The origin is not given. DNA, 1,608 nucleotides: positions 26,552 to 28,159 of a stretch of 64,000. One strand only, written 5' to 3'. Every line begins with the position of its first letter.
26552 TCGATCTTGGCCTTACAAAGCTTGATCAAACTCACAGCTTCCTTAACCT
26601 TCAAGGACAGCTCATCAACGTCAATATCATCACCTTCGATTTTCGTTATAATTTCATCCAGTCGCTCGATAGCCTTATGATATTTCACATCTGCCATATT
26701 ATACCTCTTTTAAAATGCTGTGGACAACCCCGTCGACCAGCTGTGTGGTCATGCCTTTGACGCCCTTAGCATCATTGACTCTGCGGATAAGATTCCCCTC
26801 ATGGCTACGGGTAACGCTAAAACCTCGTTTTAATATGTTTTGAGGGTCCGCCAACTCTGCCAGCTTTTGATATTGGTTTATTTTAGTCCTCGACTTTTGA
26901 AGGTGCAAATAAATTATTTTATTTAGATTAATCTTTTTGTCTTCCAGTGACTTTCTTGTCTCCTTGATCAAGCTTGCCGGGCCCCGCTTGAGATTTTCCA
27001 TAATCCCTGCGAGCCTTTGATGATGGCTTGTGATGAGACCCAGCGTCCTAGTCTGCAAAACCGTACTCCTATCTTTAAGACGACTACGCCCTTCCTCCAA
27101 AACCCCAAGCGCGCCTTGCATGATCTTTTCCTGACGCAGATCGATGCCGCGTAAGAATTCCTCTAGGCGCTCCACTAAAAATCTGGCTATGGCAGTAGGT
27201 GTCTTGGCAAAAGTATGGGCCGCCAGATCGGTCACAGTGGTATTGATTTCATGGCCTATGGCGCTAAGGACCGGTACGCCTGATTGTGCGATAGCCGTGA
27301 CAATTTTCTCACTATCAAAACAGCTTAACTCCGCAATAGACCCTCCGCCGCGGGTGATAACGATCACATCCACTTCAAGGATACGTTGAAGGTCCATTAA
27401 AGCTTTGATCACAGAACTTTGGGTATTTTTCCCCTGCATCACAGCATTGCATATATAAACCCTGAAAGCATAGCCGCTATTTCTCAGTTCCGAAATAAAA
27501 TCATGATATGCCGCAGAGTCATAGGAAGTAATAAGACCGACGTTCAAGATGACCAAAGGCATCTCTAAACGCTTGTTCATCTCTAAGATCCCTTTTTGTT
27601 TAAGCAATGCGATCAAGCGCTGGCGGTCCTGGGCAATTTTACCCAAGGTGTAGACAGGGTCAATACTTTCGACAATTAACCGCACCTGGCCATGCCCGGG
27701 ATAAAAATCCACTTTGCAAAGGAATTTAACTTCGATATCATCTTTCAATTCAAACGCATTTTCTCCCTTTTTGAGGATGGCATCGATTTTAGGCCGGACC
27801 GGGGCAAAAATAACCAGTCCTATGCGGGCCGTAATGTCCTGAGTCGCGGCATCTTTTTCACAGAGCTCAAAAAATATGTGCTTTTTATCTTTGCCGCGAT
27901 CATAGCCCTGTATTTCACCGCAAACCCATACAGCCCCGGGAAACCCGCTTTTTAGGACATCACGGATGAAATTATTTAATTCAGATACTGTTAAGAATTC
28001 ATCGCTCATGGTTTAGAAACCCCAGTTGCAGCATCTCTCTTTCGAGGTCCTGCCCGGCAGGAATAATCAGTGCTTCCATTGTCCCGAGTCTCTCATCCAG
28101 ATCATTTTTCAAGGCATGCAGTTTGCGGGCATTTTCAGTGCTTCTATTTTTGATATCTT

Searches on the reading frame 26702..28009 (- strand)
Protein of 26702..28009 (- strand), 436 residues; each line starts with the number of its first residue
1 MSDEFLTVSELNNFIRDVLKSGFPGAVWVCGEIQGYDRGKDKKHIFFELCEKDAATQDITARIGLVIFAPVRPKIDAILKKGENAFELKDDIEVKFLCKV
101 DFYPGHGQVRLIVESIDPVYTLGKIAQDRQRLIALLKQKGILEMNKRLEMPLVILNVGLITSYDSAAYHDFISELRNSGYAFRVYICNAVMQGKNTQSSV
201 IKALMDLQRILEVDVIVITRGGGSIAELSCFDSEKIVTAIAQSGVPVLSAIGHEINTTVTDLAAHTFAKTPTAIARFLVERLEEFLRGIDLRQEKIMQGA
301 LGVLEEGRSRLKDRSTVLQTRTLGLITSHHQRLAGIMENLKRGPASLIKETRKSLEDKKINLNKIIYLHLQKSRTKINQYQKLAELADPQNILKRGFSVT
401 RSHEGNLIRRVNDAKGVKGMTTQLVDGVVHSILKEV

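Call 85: search_protein_families(library=pfam, proteins=[window:26702-28009:-], max_evalue=0.00001)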
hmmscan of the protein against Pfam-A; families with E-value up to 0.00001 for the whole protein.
window:26702-28009:- (436 aa): 2 families
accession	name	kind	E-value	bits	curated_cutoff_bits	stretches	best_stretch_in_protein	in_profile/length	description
PF02601.20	Exonuc_VII_L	-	4e-66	224.1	35.9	1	142-431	2-314/315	Exonuclease VII, large subunit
PF13742.12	tRNA_anti_2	-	4.1e-17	62.6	27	1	6-117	1-95/95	OB-fold nucleic acid binding domain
